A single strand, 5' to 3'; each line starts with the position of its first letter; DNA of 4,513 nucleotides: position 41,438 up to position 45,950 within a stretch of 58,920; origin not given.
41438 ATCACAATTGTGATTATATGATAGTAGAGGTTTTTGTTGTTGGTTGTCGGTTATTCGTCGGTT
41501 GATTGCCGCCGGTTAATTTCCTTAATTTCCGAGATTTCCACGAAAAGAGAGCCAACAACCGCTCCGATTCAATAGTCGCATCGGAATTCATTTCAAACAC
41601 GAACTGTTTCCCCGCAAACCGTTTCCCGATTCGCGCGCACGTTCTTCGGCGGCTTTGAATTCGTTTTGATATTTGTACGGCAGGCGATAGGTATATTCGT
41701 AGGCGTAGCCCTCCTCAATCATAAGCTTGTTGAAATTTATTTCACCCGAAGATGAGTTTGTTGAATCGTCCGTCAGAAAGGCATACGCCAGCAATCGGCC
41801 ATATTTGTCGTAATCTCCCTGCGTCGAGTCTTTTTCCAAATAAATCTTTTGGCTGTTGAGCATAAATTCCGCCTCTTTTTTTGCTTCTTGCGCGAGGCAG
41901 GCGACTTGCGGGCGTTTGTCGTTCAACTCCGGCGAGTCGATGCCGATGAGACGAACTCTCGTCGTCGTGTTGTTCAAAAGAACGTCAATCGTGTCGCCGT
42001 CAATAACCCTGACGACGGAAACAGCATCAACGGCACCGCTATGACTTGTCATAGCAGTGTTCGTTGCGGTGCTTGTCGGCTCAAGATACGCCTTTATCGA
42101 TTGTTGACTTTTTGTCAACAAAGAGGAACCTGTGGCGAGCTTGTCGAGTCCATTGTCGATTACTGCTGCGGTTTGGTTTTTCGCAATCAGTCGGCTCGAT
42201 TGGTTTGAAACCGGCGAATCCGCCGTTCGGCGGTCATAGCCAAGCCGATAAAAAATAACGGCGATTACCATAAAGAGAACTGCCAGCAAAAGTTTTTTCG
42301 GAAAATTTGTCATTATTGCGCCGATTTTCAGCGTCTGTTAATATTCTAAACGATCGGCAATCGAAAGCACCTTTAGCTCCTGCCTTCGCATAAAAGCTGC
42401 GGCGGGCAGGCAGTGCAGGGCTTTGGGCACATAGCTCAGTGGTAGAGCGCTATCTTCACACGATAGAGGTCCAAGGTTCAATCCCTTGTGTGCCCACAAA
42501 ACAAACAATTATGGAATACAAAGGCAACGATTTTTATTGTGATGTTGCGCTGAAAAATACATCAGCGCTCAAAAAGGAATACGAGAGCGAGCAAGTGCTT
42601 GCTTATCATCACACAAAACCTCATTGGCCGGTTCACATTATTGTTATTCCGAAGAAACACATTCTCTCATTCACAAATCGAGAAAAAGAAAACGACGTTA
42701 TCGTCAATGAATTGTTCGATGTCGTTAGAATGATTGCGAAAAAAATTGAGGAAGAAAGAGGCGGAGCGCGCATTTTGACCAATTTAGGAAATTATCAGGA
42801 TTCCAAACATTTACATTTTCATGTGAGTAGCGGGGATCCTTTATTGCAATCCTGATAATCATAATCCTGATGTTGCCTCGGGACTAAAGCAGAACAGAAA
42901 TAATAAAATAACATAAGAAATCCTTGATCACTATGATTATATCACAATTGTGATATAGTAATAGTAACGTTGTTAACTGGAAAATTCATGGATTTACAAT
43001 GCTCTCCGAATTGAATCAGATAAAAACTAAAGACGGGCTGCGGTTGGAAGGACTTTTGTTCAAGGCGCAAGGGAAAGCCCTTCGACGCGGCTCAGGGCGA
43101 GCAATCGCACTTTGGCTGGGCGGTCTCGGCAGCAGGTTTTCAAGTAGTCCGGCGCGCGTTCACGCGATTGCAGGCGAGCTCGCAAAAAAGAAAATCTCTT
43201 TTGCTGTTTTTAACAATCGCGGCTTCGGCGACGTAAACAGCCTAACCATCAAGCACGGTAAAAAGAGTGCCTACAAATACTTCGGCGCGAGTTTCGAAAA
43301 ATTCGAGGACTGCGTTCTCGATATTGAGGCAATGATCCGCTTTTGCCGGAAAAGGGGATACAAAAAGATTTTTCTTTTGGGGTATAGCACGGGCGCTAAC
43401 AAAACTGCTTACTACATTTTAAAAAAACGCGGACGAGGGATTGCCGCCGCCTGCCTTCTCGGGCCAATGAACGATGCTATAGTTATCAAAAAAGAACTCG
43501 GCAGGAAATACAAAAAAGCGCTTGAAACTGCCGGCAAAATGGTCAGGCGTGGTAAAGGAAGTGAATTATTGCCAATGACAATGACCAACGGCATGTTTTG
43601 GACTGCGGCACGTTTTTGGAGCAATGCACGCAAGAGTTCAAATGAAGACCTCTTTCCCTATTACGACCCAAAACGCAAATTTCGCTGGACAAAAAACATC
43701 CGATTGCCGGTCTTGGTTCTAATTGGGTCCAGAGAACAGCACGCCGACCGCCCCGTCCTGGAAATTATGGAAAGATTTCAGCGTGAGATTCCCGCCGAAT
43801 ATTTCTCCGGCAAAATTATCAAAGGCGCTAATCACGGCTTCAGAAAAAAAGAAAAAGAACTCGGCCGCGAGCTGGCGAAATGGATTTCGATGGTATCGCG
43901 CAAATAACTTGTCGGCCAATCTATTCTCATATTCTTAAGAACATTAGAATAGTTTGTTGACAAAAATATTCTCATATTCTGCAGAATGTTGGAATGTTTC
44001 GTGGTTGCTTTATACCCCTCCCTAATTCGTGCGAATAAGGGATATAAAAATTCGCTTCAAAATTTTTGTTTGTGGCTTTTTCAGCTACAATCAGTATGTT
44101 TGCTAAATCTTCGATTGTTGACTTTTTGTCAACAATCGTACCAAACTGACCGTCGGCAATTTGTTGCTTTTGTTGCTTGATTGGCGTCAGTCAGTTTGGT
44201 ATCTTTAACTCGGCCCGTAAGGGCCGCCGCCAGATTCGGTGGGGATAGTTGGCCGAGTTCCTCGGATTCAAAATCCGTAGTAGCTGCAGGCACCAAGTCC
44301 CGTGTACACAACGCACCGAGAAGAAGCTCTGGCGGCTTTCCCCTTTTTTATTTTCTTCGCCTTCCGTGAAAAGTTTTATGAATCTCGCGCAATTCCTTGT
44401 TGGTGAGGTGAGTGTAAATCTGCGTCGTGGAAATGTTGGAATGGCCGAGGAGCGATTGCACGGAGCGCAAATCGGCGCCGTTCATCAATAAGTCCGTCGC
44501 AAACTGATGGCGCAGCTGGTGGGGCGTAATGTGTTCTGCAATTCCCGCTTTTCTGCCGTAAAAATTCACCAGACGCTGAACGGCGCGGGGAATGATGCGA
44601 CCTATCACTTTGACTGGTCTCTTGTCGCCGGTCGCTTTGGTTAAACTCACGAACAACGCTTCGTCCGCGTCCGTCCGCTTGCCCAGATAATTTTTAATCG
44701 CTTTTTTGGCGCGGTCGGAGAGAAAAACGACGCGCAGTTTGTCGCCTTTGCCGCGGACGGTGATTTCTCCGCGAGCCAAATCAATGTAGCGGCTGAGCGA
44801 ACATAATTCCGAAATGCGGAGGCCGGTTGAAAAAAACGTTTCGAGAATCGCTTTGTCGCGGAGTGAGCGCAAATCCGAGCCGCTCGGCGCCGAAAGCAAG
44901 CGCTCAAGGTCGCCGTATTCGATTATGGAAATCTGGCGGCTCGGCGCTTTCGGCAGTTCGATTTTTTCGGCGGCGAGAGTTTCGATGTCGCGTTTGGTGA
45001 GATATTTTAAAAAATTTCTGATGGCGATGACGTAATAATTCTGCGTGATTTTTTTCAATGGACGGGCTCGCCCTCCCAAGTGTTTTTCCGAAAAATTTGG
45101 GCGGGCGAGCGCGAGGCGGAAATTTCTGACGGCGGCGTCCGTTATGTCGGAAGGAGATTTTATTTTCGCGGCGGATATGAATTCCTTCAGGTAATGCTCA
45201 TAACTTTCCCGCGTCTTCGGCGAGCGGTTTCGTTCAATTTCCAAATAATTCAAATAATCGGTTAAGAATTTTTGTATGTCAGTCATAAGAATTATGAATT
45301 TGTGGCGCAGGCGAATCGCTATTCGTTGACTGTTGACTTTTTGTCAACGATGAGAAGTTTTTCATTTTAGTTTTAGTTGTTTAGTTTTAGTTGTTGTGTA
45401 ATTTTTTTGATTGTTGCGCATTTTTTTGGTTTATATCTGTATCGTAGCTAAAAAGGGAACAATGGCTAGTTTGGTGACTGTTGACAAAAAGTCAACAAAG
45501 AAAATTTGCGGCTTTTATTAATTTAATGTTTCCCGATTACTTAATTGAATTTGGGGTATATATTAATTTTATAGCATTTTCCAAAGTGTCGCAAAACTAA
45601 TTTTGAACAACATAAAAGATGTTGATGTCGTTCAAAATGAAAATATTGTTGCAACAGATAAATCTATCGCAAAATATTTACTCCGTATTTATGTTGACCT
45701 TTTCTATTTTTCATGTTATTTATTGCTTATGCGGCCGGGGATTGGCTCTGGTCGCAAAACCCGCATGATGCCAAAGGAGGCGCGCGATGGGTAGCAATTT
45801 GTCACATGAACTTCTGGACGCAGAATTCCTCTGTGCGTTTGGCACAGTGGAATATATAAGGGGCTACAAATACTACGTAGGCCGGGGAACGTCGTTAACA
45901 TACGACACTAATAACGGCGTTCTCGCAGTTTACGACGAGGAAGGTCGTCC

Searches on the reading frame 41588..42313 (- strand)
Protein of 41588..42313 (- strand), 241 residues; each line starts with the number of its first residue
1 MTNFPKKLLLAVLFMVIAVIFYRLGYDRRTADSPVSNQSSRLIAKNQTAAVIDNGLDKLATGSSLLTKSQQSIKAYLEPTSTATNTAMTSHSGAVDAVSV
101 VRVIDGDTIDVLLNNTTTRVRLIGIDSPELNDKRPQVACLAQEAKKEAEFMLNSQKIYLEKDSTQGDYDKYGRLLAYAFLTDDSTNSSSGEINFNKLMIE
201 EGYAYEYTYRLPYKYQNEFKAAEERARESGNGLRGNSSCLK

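Call 9: search_protein_families(library=pfam, proteins=[window:41588-42313:-], max_evalue=0.01)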
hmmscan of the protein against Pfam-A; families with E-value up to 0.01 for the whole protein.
window:41588-42313:- (241 aa): 1 family
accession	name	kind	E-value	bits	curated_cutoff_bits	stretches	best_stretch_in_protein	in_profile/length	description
PF00565.23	SNase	-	7.4e-18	65.4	21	1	119-233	1-104/107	Staphylococcal nuclease homologue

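Call 84: find_homologous_proteins(query=window:41588-42313:-, max_evalue=1e-20)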
Query window:41588-42313:- (241 aa): 1501 proteins with E <= 1e-20 among 4667 candidates; the best 120 are listed.
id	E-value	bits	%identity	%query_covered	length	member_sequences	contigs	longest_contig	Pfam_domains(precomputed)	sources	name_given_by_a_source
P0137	3.2e-151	519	100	100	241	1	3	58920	PF00565.24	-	-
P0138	4.3e-69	250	55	99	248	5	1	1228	PF00565.24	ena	-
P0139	2.4e-68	248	55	99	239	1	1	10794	PF00565.24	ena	-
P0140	3.4e-68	248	54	99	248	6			PF00565.24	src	-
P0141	2.7e-65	238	53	99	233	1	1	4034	PF00565.24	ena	-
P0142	2.2e-61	225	55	90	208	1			PF00565.24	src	-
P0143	5.5e-55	204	68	59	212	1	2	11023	PF00565.24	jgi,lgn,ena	-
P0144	4.4e-54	201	49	97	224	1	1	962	PF00565.24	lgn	-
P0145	2.4e-53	199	50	97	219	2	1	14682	PF00565.24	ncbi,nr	ncbi:MAG: thermonuclease family protein [bacterium]|nr:thermonuclease family protein [bacterium]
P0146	2.6e-53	199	68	59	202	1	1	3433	PF00565.24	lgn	-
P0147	1.2e-50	190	60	67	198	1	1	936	PF00565.24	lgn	-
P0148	2.4e-50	189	64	59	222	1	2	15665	PF00565.24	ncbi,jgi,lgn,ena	-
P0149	2.6e-50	189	49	99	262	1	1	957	PF00565.24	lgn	-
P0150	2.8e-50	189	47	97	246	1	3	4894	PF00565.24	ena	-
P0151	1.1e-49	187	49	99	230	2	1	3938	PF00565.24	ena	-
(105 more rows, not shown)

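Call 87: find_encoding_contigs(protein=P0145, flank=7000, max_places=2)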
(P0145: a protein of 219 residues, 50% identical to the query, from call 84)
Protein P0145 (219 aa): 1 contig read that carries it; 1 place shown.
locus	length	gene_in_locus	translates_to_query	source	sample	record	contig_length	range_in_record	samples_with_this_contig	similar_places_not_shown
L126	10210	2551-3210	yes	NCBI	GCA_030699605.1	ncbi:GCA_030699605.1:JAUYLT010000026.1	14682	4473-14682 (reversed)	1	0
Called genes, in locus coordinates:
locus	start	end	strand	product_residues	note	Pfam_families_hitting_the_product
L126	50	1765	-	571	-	PF02086:MethyltransfD12 (faint), PF01555:N6_N4_Mtase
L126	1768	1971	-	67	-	PF13560:HTH_31, PF12844:HTH_19, PF01381:HTH_3, PF13443:HTH_26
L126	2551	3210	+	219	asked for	PF00565:SNase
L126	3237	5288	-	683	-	-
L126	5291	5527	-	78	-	-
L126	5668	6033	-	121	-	PF16320:Ribosomal_L12_N, PF00542:Ribosomal_L12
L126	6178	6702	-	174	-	PF00466:Ribosomal_L10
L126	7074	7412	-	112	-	-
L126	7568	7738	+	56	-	-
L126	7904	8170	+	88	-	PF02583:Trns_repr_metal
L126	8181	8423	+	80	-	PF09851:SHOCT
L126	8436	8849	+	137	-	-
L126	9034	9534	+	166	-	PF07610:DUF1573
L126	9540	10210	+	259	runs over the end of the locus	-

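Call 88: find_encoding_contigs(protein=P0141, flank=4000, max_places=2)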
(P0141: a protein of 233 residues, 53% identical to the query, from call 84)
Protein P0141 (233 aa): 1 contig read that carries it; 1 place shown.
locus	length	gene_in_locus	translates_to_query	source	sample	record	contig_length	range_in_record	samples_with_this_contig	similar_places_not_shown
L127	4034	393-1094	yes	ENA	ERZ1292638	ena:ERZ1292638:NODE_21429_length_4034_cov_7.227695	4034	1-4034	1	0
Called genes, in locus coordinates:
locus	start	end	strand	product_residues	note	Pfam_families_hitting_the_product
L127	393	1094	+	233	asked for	PF00565:SNase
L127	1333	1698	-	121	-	PF16320:Ribosomal_L12_N, PF00542:Ribosomal_L12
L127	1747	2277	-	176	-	PF00466:Ribosomal_L10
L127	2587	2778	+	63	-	-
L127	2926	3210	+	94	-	PF02583:Trns_repr_metal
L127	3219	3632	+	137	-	-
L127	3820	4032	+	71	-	?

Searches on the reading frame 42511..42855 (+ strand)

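Call 25: search_protein_families(library=ncbifam, proteins=[window:42511-42855:+], max_evalue=0.01)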
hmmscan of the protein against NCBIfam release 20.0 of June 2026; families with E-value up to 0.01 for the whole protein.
window:42511-42855:+ (114 aa): 2 families
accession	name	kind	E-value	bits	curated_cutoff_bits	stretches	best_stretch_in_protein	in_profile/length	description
NF045834.1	M_plasma_HinT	exception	2.5e-06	28.3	130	1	24-105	16-98/102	histidine triad protein HinT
NF007965.0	PRK10687.1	equivalog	4.6e-06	26.7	206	1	24-111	21-110/119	purine nucleoside phosphoramidase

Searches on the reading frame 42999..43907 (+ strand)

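Call 9: search_protein_families(library=pfam, proteins=[window:42999-43907:+], max_evalue=0.01)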
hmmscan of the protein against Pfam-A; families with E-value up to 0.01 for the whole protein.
window:42999-43907:+ (302 aa): 3 families
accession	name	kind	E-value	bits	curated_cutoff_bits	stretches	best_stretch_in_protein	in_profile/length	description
PF08538.16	DUF1749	-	1.5e-19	70.7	24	1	89-290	69-288/299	Protein of unknown function (DUF1749)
PF12146.15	Hydrolase_4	-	8.1e-13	48.7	27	1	49-183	15-135/239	Serine aminopeptidase, S33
PF00561.26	Abhydrolase_1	-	0.0039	17.3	25.8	0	57-168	19-114/245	alpha/beta hydrolase fold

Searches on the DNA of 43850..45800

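Call 54: search_rna_families(source=window, start=43850, end=45800, threshold=evalue, max_evalue=10)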
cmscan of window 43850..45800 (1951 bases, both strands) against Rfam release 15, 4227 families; matches with E-value up to 10: 11.
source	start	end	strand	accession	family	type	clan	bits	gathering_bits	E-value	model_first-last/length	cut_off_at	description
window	43960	44004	+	RF03589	mir-5583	Gene; miRNA;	-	21.3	80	2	1-59/59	no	mir-5583 microRNA precursor family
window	43916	43955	-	RF03589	mir-5583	Gene; miRNA;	-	20.5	80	3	1-59/59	no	mir-5583 microRNA precursor family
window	45063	45113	+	RF04132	mir-4436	Gene; miRNA;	-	19.9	74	0.58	18-68/85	no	mir-4436 microRNA precursor family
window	44894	44956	+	RF03403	mir-5366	Gene; miRNA;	-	18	73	1.9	1-71/71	no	mir-5366 microRNA precursor family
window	43992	44091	-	RF00425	SNORA18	Gene; snRNA; snoRNA; HACA-box;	CL00038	17.9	70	5.4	1-132/132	no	Small nucleolar RNA SNORA18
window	45315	45364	-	RF01393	isrJ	Gene; sRNA;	-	17.8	37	3.3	1-75/75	no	isrJ Hfq binding RNA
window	43923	43995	+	RF00906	MIR1120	Gene; miRNA;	-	17.7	86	4.2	1-87/87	no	MIR1120/MIR1122 microRNA precursor family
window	45597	45641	-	RF03781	mir-4524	Gene; miRNA;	-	15.8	68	8.4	1-84/84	no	mir-4524 microRNA precursor family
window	43929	43972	-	RF03027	RT-6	Gene; sRNA;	-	15.4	46.7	3.6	26-70/75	no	RT-6 RNA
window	44055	44139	-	RF01177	snR67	Gene; snRNA; snoRNA; CD-box;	CL00053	14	55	9.9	1-83/83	no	Small nucleolar RNA snR67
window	45651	45727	-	RF02080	STnc170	Gene; sRNA;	-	13.6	80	4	193-272/333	no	Salmonella enterica sRNA STnc170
